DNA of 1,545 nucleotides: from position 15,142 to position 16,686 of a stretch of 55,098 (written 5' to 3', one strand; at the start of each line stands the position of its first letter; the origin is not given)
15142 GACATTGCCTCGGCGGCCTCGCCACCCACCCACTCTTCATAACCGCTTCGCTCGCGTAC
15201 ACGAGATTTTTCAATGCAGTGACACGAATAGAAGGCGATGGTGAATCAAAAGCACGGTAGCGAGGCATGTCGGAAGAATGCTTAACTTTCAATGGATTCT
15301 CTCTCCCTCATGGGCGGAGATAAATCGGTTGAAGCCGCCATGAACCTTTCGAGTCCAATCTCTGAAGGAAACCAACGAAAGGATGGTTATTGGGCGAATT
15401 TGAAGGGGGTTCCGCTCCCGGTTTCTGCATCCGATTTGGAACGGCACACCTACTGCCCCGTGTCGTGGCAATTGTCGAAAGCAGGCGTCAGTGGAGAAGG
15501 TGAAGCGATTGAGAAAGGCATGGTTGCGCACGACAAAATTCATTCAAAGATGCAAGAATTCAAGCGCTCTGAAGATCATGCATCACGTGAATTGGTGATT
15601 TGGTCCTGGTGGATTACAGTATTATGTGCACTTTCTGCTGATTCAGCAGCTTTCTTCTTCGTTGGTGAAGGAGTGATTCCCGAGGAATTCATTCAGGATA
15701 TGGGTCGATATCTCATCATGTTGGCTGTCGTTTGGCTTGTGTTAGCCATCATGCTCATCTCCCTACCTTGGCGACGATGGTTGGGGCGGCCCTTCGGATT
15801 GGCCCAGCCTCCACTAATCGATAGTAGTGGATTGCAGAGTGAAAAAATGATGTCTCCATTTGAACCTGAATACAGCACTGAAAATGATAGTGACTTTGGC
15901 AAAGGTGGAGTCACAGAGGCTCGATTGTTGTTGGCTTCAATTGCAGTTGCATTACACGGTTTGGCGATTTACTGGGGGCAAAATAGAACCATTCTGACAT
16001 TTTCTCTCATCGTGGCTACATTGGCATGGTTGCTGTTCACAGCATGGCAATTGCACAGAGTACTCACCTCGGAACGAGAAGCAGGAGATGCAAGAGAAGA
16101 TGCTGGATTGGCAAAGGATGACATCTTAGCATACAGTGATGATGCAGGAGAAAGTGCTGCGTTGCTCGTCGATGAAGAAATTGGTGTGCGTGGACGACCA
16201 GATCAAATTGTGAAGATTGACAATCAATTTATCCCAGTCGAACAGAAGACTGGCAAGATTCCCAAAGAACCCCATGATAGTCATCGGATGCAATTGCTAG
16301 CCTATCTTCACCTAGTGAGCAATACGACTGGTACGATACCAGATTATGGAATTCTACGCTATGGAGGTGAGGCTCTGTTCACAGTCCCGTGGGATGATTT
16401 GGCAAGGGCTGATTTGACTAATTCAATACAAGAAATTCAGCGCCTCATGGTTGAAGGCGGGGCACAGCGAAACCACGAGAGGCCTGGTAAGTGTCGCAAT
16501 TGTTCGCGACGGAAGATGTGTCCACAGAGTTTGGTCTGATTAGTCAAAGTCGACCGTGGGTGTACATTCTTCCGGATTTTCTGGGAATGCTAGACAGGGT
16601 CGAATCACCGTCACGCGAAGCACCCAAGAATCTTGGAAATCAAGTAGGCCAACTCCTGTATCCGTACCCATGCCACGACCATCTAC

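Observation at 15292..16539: Stand-alone Cas4-family nuclease interrupted by a four-helix membrane insertion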

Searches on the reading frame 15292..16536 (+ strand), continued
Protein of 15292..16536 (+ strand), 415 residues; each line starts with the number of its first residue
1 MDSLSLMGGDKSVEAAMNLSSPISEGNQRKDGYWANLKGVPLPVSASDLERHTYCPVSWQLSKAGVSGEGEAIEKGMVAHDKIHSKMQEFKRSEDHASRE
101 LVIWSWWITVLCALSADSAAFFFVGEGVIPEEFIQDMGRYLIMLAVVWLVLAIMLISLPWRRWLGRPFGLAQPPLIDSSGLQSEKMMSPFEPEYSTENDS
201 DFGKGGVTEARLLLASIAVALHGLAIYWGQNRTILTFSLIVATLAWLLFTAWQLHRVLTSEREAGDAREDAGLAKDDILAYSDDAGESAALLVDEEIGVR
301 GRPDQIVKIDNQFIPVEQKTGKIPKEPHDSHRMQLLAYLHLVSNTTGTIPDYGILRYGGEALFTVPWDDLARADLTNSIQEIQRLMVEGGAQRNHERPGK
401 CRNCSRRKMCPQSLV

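Call 85: find_encoding_contigs(protein=P0508, flank=3000, max_places=1)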
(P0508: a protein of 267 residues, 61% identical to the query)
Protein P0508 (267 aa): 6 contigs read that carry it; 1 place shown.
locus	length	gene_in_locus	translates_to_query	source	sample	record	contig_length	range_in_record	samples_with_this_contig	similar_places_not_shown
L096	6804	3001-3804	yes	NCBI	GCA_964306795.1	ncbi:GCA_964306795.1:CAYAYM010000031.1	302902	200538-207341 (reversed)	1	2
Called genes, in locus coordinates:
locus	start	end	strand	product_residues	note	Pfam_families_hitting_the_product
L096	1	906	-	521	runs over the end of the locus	PF01979:Amidohydro_1, PF07969:Amidohydro_3 (faint), PF13382:Adenine_deam_C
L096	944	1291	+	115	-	PF04457:MJ1316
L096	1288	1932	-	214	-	-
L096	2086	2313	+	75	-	-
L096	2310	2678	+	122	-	-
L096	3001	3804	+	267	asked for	PF14811:TPD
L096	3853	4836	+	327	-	PF12705:PDDEXK_1, PF01930:Cas_Cas4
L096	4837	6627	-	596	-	PF13522:GATase_6, PF13537:GATase_7, PF01380:SIS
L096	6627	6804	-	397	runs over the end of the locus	PF00483:NTP_transferase, PF12804:NTP_transf_3, PF24894:Hexapep_GlmU (faint), PF00132:Hexapep (weak), PF25084:LbH_EIF2B, PF00132:Hexapep (weak), PF25087:GMPPB_C, PF00132:Hexapep (weak)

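Call 86: find_encoding_contigs(protein=P0509, flank=3000, max_places=1)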
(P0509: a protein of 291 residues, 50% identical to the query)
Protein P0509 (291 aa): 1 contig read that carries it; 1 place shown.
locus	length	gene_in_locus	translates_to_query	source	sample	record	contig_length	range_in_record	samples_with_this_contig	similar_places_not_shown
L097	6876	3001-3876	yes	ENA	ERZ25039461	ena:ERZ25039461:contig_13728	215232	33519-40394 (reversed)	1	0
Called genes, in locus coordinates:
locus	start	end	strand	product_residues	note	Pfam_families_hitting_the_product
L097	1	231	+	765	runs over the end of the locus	PF00496:SBP_bac_5, PF18911:PKD_4 (weak), PF26596:PEF-CTERM_ARCH (weak)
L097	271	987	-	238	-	PF01411:tRNA-synt_2c, PF07973:tRNA_SAD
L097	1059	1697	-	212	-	-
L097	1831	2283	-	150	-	-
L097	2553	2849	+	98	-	-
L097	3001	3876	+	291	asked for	PF14811:TPD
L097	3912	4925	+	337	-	PF12705:PDDEXK_1 (weak), PF01930:Cas_Cas4 (weak)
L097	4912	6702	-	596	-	PF13230:GATase_4 (weak), PF13522:GATase_6, PF13537:GATase_7, PF01380:SIS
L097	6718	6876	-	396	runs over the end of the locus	PF00483:NTP_transferase, PF01128:IspD (faint), PF12804:NTP_transf_3, PF24894:Hexapep_GlmU (faint), PF00132:Hexapep, PF14602:Hexapep_2 (faint), PF25084:LbH_EIF2B, PF25087:GMPPB_C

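Call 92: list_cluster_members(proteins=[P0145, P0149, P0176, P0187, P0194, P0140, P0141, P0159, P0167, P0208])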
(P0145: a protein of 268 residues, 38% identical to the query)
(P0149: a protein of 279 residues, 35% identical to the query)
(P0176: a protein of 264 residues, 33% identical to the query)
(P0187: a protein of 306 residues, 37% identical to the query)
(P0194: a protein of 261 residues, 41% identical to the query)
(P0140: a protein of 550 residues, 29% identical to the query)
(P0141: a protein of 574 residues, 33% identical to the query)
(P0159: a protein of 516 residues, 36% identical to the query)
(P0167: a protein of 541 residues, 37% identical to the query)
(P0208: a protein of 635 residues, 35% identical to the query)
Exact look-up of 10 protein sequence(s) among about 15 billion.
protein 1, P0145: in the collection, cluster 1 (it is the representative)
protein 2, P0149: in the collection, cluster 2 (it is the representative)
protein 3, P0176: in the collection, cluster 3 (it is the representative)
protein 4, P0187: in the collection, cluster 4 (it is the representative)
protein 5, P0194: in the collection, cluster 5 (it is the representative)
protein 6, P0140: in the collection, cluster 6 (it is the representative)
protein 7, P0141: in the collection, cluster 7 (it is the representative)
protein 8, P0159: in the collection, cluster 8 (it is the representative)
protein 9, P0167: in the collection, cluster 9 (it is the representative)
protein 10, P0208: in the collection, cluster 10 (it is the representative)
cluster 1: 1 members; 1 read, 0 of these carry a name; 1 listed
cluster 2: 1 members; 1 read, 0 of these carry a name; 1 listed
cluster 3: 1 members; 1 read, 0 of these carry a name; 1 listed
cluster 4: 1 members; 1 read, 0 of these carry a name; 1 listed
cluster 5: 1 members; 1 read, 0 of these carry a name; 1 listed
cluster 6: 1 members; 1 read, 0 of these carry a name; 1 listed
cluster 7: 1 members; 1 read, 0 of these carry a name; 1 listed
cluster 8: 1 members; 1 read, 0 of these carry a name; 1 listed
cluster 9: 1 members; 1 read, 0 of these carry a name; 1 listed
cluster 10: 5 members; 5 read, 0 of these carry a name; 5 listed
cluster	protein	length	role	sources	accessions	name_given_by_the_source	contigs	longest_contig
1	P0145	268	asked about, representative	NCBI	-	-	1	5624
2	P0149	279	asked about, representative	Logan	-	-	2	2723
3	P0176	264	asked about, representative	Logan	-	-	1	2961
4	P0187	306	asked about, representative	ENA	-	-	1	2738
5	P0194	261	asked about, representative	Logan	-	-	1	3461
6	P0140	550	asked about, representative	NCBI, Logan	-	-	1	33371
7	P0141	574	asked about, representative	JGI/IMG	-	-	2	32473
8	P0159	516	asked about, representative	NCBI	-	-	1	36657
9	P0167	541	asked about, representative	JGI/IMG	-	-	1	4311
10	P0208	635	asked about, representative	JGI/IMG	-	-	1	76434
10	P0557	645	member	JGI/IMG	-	-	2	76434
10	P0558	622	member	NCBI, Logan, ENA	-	-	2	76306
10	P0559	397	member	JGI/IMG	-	-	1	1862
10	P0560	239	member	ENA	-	-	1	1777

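Call 95: search_protein_families(library=pfam, alignment_id=A7, max_evalue=0.01)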
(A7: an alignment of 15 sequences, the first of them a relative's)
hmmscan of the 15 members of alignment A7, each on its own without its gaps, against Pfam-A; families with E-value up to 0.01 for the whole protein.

A. member 1, P0137 (581 aa): 3 families
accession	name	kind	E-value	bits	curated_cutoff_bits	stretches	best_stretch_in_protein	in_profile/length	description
PF12705.13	PDDEXK_1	-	2.5e-11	44.4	22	1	443-576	99-247/247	PD-(D/E)XK nuclease superfamily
PF01930.23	Cas_Cas4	-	5.8e-09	36.7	22.7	1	465-575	53-158/160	Domain of unknown function DUF83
PF10101.14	DUF2339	-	3.8e-07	29.7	33.6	1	101-329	382-607/659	Predicted membrane protein (DUF2339)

B. families by the number of members that match (of 15 scanned): 13 families
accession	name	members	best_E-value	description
PF12705.13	PDDEXK_1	15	1.9e-16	PD-(D/E)XK nuclease superfamily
PF01930.23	Cas_Cas4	14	2.5e-10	Domain of unknown function DUF83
PF11026.13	DUF2721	3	0.0011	Protein of unknown function (DUF2721)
PF01938.26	TRAM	1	1.5e-15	TRAM domain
PF10101.14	DUF2339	1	3.8e-07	Predicted membrane protein (DUF2339)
PF13301.11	DUF4079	1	0.0015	Protein of unknown function (DUF4079)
PF23778.1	Phage_holin_2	1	0.0017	Putative phage holin family 2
PF06023.18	Csa1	1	0.0018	CRISPR-associated exonuclease Csa1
PF19529.4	DUF6057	1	0.0021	Family of unknown function (DUF6057)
PF00335.26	Tetraspanin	1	0.0035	Tetraspanin family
PF09810.15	Exo5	1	0.0053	Exonuclease V - a 5' deoxyribonuclease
PF06781.17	CrgA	1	0.0088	Cell division protein CrgA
PF09858.14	DUF2085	1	0.0095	Predicted membrane protein (DUF2085)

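Call 96: predict_structure(alignment_id=A6)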
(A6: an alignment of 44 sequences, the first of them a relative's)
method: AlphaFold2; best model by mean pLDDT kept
length: 254 residues; sequences in the alignment: 44
mean_pLDDT: 90.6   pTM: 0.81
mean pLDDT of the five models: 90.6, 89.8, 89.3, 89.1, 88.3
residues with pLDDT >= 90: 182; 70-90: 59; 50-70: 13; < 50: 0
segments of 3 or more residues with pLDDT < 50: none
pLDDT, mean of each block of 10 residues (from residue 1): 84 94 94 90 91 97 97 96 97 96 97 98 95 92 94 94 76 94 94 75 80 91 80 78 88 89
secondary structure, 60 per line:
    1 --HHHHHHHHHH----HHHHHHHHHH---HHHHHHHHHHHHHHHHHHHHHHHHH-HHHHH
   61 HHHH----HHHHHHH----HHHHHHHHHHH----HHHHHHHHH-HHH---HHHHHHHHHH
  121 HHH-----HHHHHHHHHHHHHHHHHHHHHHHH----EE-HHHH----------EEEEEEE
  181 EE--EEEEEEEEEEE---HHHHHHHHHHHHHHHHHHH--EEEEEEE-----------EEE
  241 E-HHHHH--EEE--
elements in order: H3-12 H17-26 H30-54 H56-64 H69-75 H80-90 H95-103 H111-123 H129-152 H160-163 E174-182 E185-195 H199-217 E220-226 E238-241 H243-247 E250-252

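Call 98: fold_search(model_id=the predicted structure, library=pdb)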
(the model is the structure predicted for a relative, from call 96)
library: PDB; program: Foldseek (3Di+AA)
matches with E <= 10: 93; with E <= 0.001: 0
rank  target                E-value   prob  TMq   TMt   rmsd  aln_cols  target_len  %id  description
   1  9bf1_A                7.8e-02  0.89  0.29  0.08   5.6       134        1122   13  Structure of apo-state V. cholerae DdmD (released 2024-08-21)
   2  9bgk_F                1.8e-01  0.51  0.30  0.08  12.7       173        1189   14  Structure of V.cholera DdmDE (2D:1E) in complex with DNA (released 2024-10-23)
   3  9khv_A                2.2e-01  0.69  0.27  0.07   5.7       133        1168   14  Structure of DdmD dimer with ssDNA without nucleotide (released 2025-02-19)
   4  1wtd_B                2.6e-01  0.54  0.24  0.23   5.4       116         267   11  Crystal structure of type II restrcition endonuclease, EcoO109I DNA-free form (released 2004-12-14)
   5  3bm3_A                3.9e-01  0.33  0.27  0.26  12.8       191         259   15  Restriction endonuclease PspGI-substrate DNA complex (released 2008-09-16)
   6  9c6q_C                4.7e-01  0.23  0.26  0.07   6.9       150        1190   14  Structure of V. cholerae monomeric DdmD bound with ssDNA (released 2024-08-21)
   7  3vib_D                5.2e-01  0.10  0.13  0.16  13.1       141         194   15  Structural basis for multidrug recognition and antimicrobial resistance by MTRR, an efflux pump regulator from Neisser (released 2012-10-03)
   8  9ezy_A                6.6e-01  0.41  0.25  0.07   5.2       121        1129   13  Vibrio cholerae DdmD-DdmE holo complex (released 2024-09-04)
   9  2wj0_A                9.3e-01  0.25  0.24  0.42   7.1       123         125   18  Crystal structures of Holliday junction resolvases from Archaeoglobus fulgidus bound to DNA substrate (released 2009-05-26)
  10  5csl_A                1.0e+00  0.03  0.16  0.03  22.7       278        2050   11  Crystal structure of the 500 kD yeast acetyl-CoA carboxylase holoenzyme dimer (released 2015-10-28)
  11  8kdb_G                1.1e+00  0.03  0.16  0.16  16.7       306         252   11  Cryo-EM structure of the human parainfluenza virus hPIV3 L-P polymerase in dimeric form (released 2024-04-24)
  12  9ykj_A                1.3e+00  0.06  0.18  0.08  17.6       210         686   13  Hna Dimer (released 2025-12-10)
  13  8hil_E                1.7e+00  0.13  0.24  0.28   7.5       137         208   15  A cryo-EM structure of B. oleracea RNA polymerase V at 3.57 Angstrom (released 2023-03-22)
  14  6p4o_B                1.8e+00  0.23  0.22  0.13   5.2        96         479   14  Complex of XPB helicase with Bax1 endonuclease from Sulfurisphaera tokodaii at 3.15 Angstroms resolution (released 2020-06-03)
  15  9dou_A                1.8e+00  0.11  0.25  0.09  13.6       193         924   13  Taeniopygia guttata R2 retrotransposon (R2Tg) initiating target-primed reverse transcription (released 2025-05-21)
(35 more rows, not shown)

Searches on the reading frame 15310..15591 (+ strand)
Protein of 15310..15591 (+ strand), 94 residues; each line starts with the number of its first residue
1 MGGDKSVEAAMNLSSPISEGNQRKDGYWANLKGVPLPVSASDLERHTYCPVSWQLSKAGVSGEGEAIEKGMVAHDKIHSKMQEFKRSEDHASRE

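Call 62: search_protein_families(library=ncbifam, proteins=[window:15310-15591:+], max_evalue=1)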
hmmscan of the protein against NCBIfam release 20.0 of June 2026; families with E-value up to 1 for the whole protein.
seq(94 aa): 0 families
